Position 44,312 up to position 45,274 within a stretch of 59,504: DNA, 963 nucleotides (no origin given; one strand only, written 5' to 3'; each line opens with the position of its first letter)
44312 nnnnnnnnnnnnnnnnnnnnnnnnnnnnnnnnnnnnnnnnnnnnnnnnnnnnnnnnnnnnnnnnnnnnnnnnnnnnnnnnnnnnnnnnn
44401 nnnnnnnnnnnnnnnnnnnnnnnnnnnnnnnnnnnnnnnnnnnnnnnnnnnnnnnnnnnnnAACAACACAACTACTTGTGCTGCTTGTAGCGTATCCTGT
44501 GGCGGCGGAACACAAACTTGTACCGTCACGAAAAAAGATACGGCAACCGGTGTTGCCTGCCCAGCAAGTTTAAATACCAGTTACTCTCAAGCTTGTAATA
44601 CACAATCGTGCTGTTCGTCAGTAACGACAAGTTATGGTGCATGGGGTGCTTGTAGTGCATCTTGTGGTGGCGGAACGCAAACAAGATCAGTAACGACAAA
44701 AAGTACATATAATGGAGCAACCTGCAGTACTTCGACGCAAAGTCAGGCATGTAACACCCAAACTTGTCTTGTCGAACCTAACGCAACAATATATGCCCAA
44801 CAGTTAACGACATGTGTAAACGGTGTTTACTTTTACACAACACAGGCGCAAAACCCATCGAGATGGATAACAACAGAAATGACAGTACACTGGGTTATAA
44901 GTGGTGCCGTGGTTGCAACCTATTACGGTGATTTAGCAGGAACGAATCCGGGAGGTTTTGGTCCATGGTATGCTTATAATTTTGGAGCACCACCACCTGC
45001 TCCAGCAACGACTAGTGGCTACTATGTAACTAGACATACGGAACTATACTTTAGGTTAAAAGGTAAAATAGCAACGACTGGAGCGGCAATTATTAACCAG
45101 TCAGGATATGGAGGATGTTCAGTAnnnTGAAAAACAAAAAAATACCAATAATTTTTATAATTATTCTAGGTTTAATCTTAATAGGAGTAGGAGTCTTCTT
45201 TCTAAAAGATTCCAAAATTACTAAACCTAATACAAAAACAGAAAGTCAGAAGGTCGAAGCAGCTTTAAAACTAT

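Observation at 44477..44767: Two thrombospondin type-1-like repeats (a eukaryote-type adhesion module) in a bacterial pilin-like protein; second copy at 50777-51067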

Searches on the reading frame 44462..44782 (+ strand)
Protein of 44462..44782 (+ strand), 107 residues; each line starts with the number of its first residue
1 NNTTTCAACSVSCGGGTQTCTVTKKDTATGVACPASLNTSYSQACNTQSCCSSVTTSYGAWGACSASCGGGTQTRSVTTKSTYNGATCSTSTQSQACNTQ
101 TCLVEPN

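Call 4: search_protein_families(library=pfam, proteins=[window:44477-44767:+], max_evalue=1)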
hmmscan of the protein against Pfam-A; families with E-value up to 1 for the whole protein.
window:44477-44767:+ (97 aa): 4 families
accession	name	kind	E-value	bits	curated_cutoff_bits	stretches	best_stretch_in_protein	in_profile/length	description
PF19028.6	TSP1_spondin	-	1e-13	51.7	41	2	50-97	3-52/52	Spondin-like TSP1 domain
PF00090.25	TSP_1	-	6.5e-12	45.9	21.6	2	54-97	4-49/49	Thrombospondin type 1 domain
PF19030.6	TSP1_ADAMTS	-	1.3e-09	38.6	23.8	2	53-97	3-55/55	Thrombospondin type 1 domain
PF19035.6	TSP1_CCN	-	0.02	15.6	27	1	53-97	5-44/44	CCN3 Nov like TSP1 domain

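Call 37: find_related_loci(query=A2, collection=genome_contigs, flank=6000)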
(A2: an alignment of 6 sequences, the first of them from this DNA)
Query A2 (97 aa) in genome_contigs; peptide patterns used: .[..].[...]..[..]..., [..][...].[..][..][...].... (x = any residue, [..] = any of these).
598 stretches matched a pattern (row limit reached: there are more); 320 encode a relative of the query (tblastn E <= 1e-3); the best 80 are kept; 80 distinct loci.
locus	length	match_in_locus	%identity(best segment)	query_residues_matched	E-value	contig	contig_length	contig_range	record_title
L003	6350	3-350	72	3-97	1e-32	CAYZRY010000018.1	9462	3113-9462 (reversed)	MAG TPA_asm: uncultured Muribaculaceae bacterium isolate SRP274231_co1_332 genome assembly, contig: NODE_7686_length_946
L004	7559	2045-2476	61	3-97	5e-29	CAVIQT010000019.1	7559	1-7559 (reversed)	Phocaeicola vulgatus isolate H07681-L1_cleanbin_000049 genome assembly, contig: Spades_H07681-L1_contig_6304, whole geno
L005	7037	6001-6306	58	3-97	2e-27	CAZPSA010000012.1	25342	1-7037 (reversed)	MAG TPA_asm: uncultured Clostridium sp. isolate SRP313737_co1_171 genome assembly, contig: NODE_3062_length_25342_cov_8.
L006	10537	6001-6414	53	3-97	7e-23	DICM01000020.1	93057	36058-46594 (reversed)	MAG TPA_asm: Bacillales bacterium UBA5026 UBA5026_contig_987, whole genome shotgun sequence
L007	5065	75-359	47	2-97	7e-22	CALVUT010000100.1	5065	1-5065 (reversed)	MAG: uncultured Bacilli bacterium isolate E0_RM__bin3 genome assembly, contig: E0_RM__k127_2295517, whole genome shotgun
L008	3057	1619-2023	48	1-97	1e-21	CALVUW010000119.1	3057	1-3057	MAG: uncultured Bacilli bacterium isolate BRZ_CQ__bin93 genome assembly, contig: BRZ_CQ__NODE_39273_length_3057_cov_3.80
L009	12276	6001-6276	48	2-97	1e-20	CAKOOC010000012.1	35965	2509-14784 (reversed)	MAG: uncultured Bacilli bacterium isolate REFINED_METABAT215_TOP10_CONTIGS_1500_ASSEMBLY_K77_MERGED__Hadza_MoBio_hadza-A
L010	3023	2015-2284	49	2-97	5e-19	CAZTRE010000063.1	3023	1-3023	MAG TPA_asm: uncultured Mycoplasma sp. isolate SRP287540_co1_217 genome assembly, contig: NODE_35454_length_3023_cov_14.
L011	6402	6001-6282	45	2-97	3e-18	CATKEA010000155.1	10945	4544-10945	MAG: uncultured Bacilli bacterium isolate iMGMC-980_1678881718 genome assembly, contig: MegahitA5_70617, whole genome sh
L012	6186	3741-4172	52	2-97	1e-17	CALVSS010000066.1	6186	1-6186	MAG: uncultured Bacilli bacterium isolate BRZ_IM__bin73 genome assembly, contig: BRZ_IM__NODE_12331_length_6186_cov_4.69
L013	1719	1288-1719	48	2-97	1e-17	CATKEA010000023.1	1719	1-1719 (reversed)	MAG: uncultured Bacilli bacterium isolate iMGMC-980_1678881718 genome assembly, contig: MegahitA5_651841, whole genome s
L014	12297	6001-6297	51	3-97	1e-17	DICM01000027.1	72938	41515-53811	MAG TPA_asm: Bacillales bacterium UBA5026 UBA5026_contig_1239, whole genome shotgun sequence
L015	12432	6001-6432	51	4-97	1e-17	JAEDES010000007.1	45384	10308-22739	MAG: Bacilli bacterium isolate MAG064 NODE_367_length_45384_cov_10.526374, whole genome shotgun sequence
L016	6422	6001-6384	52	3-97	3e-17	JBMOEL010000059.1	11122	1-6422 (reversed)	MAG: Rickettsiales bacterium isolate Deming_bin.116 contig17757, whole genome shotgun sequence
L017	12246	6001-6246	47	3-97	4e-17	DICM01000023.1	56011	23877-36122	MAG TPA_asm: Bacillales bacterium UBA5026 UBA5026_contig_291, whole genome shotgun sequence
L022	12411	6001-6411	49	3-97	2e-16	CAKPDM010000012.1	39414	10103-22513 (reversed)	MAG: uncultured Bacilli bacterium isolate REFINED_METABAT215_TOP10_CONTIGS_1500_ASSEMBLY_K77_MERGED__Hadza_MoBio_hadza-I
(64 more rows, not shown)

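Call 47: search_solved_structures(query=window:44462-44782:+, max_evalue=0.01, show_alignments=4)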
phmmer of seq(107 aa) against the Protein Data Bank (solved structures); distinct sequences matched with E-value up to 0.01: 9.
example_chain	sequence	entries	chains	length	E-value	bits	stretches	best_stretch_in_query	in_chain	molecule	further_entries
7yyk_A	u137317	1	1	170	4.1e-09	40.1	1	42-102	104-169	Thrombospondin-1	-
3r6b_A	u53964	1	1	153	4.7e-08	36.7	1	7-106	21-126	Thrombospondin-1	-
1lsl_A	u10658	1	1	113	1.3e-06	32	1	8-102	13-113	Thrombospondin 1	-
6rur_U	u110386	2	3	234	4.6e-05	27.1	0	4-76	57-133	Properdin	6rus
12em_B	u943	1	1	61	6.9e-05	26.5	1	58-103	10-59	Thrombospondin-1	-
6ruv_U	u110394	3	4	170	0.00037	24.2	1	4-102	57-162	Properdin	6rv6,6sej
7noz_C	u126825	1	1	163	0.00061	23.5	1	4-101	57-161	Properdin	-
6s0a_B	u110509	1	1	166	0.00089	23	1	4-101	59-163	Properdin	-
8ckg_A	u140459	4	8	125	0.0021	21.8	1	56-102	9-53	Semaphorin-5A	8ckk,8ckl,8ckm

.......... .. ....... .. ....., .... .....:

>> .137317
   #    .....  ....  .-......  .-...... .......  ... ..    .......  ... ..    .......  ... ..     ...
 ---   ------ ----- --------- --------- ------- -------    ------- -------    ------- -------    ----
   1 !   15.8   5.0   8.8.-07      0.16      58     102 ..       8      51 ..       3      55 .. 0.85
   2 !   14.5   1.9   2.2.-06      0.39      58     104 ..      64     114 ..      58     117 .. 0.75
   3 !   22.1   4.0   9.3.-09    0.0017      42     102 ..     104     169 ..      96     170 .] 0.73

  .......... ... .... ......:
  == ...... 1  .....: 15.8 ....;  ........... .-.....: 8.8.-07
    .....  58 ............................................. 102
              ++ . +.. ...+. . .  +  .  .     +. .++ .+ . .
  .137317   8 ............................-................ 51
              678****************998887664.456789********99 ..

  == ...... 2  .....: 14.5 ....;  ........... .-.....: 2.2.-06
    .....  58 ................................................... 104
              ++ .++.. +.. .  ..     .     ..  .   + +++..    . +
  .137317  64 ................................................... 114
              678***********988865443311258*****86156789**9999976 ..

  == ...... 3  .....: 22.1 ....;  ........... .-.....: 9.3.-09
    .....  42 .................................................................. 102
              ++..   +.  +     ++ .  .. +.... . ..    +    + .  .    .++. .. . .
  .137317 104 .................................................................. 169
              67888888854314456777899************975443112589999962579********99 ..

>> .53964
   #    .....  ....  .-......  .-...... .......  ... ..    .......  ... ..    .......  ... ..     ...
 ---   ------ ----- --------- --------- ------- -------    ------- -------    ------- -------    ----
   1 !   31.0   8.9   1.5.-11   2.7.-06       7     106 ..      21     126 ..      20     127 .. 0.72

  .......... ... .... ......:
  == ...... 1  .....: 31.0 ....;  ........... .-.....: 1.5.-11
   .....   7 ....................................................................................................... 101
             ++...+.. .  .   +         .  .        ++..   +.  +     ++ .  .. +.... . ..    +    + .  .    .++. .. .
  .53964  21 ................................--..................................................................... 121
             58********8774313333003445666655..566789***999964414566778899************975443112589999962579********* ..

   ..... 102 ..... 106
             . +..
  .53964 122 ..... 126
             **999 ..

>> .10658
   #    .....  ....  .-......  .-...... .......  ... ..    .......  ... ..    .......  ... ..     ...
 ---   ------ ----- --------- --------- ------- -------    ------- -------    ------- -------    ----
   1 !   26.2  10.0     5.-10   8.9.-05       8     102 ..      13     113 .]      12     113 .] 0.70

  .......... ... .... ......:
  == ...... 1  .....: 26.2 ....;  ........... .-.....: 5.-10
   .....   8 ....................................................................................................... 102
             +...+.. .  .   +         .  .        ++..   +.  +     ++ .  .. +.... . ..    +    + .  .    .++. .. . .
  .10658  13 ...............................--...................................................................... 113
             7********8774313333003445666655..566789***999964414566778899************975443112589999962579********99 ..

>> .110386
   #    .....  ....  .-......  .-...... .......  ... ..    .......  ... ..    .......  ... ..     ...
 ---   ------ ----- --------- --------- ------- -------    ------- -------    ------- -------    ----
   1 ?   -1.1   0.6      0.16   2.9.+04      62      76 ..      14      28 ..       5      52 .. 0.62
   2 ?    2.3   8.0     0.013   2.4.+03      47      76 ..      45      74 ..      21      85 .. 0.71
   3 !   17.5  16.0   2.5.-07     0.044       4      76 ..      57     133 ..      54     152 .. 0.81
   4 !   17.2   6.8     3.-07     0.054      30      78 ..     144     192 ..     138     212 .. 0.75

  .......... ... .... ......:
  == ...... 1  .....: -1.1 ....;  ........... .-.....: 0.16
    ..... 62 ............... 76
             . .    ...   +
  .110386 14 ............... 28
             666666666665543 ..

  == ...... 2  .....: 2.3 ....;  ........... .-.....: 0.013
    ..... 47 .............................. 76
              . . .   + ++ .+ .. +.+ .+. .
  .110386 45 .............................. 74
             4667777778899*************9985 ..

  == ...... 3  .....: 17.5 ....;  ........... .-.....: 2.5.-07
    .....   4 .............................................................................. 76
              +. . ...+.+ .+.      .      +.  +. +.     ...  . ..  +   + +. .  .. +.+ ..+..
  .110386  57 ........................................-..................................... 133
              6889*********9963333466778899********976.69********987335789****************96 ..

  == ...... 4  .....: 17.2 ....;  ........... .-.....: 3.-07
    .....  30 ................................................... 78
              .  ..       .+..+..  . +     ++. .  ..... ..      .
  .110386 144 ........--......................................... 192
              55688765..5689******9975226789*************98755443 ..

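Call 48: search_protein_families(library=pfam, proteins=[L022:3-632:+, L022:601-2649:+, L022:2731-3636:+], max_evalue=1)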
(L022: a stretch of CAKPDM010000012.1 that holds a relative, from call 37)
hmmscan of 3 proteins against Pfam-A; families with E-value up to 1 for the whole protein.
L022:3-632:+ (209 aa): 15 families
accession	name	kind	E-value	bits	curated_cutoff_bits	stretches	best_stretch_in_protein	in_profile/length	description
PF12836.13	HHH_3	-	3.6e-21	75.5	27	1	145-208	2-65/65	Helix-hairpin-helix motif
PF00633.29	HHH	-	8.2e-11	41.6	24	2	150-176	4-30/30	Helix-hairpin-helix motif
PF10531.15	SLBB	-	1.7e-09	37.8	27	1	49-100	2-52/55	SLBB domain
PF14520.12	HHH_5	-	1.4e-05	25.9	27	1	153-174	31-52/57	Helix-hairpin-helix domain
PF22461.2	SLBB_2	-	0.00032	21.2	27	1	49-95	3-51/79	SLBB domain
PF12826.13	HHH_2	-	0.00086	19.9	27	1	151-179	29-57/64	Helix-hairpin-helix motif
PF14579.12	HHH_6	-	0.002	18.7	25.6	1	161-190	29-58/90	Helix-hairpin-helix motif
PF14716.13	HHH_8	-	0.012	16.4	30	0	182-206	43-67/73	Helix-hairpin-helix domain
PF20582.4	UPF0758_N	-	0.013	15.9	27.1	0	150-170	56-76/77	UPF0758 N-terminal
PF11531.14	CARM1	-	0.018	15.5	22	1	62-112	3-54/112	Coactivator-associated arginine methyltransferase 1 N terminal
PF06514.17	PsbU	-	0.065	13.7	24.5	1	147-201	13-66/93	Photosystem II 12 kDa extrinsic protein (PsbU)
PF02330.21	MAM33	-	0.073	13.4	21.9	0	80-127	34-81/212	Mitochondrial glycoprotein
PF25075.1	DUF7799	-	0.078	13.6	27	1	35-118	22-107/110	Domain of unknown function (DUF7799)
PF09868.14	DUF2095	-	0.1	13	25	1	130-185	43-96/129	Uncharacterized protein conserved in archaea (DUF2095)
PF03934.19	T2SSK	-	0.15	12.8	24.2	1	163-197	16-49/63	Type II secretion system (T2SS), protein K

L022:601-2649:+ (682 aa): 6 families
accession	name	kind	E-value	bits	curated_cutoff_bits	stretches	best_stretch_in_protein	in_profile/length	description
PF03772.21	Competence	-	2.5e-35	122.6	23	1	166-408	2-267/270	Competence protein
PF00753.33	Lactamase_B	-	8.8e-15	55.6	22.7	1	437-636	2-195/196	Metallo-beta-lactamase superfamily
PF13567.11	DUF4131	-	5.4e-07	29.9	31.6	1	13-131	38-163/165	Domain of unknown function (DUF4131)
PF12706.13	Lactamase_B_2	-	1.6e-05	25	27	1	483-607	28-165/200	Beta-lactamase superfamily domain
PF13483.12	Lactamase_B_3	-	0.004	17.6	24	1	443-627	9-152/160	Beta-lactamase superfamily domain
PF01336.31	tRNA_anti-codon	-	0.013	15.9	27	1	42-100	1-59/75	OB-fold nucleic acid binding domain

L022:2731-3636:+ (301 aa): 21 families
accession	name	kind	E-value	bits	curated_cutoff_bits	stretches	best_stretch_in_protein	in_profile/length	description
PF01695.23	IstB_IS21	-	1.8e-06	28.1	24.1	1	156-263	94-200/238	IstB-like ATP binding protein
PF03969.22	AFG1_ATPase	-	8.8e-06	25.4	27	1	142-180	49-87/361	AFG1-like ATPase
PF07319.16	DnaI_N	-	5e-05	24.3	24.1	1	4-91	8-94/94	Primosomal protein DnaI N-terminus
PF00004.35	AAA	-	0.0001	23.2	21.2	1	157-238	1-86/131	ATPase family associated with various cellular activities (AAA)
PF00308.24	Bac_DnaA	-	0.0022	18.7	23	1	155-261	35-143/162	Bacterial DnaA ATPAse domain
PF07693.20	KAP_NTPase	-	0.0037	17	20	1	157-193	23-59/293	KAP family P-loop domain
PF13191.12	AAA_16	-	0.0076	17.2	32.6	1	150-188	21-58/167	AAA ATPase domain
PF01637.24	ATPase_2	-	0.0084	16.4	33.2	1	145-209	11-73/225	ATPase domain predominantly from Archaea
PF02367.23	TsaE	-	0.015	15.7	26.6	1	149-185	18-53/128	Threonylcarbamoyl adenosine biosynthesis protein TsaE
PF06309.17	Torsin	-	0.024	15.2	27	1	137-188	37-87/127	Torsin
PF04851.21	ResIII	-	0.027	14.8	22.5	1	143-187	10-57/164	Type III restriction enzyme, res subunit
PF13173.12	AAA_14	-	0.033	14.6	27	1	157-224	5-72/129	AAA domain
PF16796.11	Microtub_bd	-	0.038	14.3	27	1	121-188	59-125/155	Microtubule binding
PF05673.19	DUF815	-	0.039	13.5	23.8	1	123-192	26-91/249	Protein of unknown function (DUF815)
PF24883.2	NPHP3_N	-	0.043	14.4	24.8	1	157-189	25-56/164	Nephrocystin 3, N-terminal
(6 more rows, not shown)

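Call 64: find_related_loci(query=A2, collection=viral_contigs, flank=4000)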
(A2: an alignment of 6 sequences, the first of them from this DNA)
Query A2 (97 aa) in viral_contigs; peptide patterns used: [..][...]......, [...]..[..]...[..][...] (x = any residue, [..] = any of these).
70 stretches matched a pattern; 42 encode a relative of the query (tblastn E <= 1e-3); 40 distinct loci.
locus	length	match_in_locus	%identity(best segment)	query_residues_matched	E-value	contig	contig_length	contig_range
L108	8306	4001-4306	47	3-97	1e-18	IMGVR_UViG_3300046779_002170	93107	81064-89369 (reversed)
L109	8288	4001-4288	46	3-97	1e-16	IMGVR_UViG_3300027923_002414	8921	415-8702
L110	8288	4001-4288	46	3-97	9e-17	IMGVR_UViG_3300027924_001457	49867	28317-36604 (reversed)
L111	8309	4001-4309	46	2-97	6e-14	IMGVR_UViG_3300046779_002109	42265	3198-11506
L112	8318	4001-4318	41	2-97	7e-14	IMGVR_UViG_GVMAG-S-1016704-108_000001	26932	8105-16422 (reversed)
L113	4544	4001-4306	43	4-97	6e-13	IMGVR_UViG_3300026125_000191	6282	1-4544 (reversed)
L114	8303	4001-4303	47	4-97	2e-12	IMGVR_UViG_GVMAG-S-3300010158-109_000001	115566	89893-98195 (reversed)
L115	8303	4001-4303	47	4-97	2e-12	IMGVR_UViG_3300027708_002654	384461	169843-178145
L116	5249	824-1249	37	3-97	7e-12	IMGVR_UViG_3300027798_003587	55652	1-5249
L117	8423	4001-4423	49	3-97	3e-11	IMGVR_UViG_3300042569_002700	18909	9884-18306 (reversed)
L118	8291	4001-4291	42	3-95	2e-10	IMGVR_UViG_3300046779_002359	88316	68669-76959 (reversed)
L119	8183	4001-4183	57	2-97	2e-10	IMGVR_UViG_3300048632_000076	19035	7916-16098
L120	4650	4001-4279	40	4-95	2e-10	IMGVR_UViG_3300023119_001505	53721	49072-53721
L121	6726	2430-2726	38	4-97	1e-12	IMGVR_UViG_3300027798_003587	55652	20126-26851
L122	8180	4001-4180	55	2-97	4e-10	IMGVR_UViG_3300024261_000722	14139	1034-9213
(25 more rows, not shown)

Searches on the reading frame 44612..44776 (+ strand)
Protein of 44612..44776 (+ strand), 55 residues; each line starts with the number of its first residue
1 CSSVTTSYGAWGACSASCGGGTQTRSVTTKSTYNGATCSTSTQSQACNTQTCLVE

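Call 48: search_protein_families(library=pfam, proteins=[window:44612-44776:+], max_evalue=1)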
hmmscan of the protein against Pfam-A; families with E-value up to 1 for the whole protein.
seq(55 aa): 5 families
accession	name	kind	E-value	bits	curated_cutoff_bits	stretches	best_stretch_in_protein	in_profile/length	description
PF19028.6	TSP1_spondin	-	1e-10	42.2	41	1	5-52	3-52/52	Spondin-like TSP1 domain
PF00090.25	TSP_1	-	1.4e-09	38.4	21.6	1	9-52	4-49/49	Thrombospondin type 1 domain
PF19030.6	TSP1_ADAMTS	-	2.1e-07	31.5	23.8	1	8-52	3-55/55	Thrombospondin type 1 domain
PF19035.6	TSP1_CCN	-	2.7e-05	24.8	27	1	9-52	6-44/44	CCN3 Nov like TSP1 domain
PF01091.23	PTN_MK_C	-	0.048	14.4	25.3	1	9-50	9-49/65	PTN/MK heparin-binding protein family, C-terminal domain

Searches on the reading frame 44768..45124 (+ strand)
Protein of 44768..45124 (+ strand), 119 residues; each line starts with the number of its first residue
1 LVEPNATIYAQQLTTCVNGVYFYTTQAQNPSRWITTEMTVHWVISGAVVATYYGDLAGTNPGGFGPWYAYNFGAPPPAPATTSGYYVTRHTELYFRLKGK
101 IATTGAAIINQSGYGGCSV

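Call 33: search_protein_representatives(protein=window:44768-45124:+)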
Query: 119 residues. Proteins with E-value up to 0.001 (for the whole library): 3; up to 1e-10: 1; up to 1e-30: 1. The best 3 are listed.
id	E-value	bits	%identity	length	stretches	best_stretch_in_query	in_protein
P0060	2.0e-73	260.5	100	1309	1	1-119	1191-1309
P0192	1.0e-09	54.7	49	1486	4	49-70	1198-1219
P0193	5.5e-07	45.9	40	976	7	44-79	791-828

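Call 48: search_protein_families(library=pfam, proteins=[window:44768-45124:+], max_evalue=1)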
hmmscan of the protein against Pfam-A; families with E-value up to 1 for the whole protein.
window:44768-45124:+ (119 aa): 2 families
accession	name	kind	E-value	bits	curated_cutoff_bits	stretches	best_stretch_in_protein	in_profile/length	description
PF16557.11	CUTL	-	0.065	14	25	1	40-68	37-65/72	CUT1-like DNA-binding domain of SATB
PF00555.24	Endotoxin_M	-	0.085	13.3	25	1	5-61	33-93/204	delta endotoxin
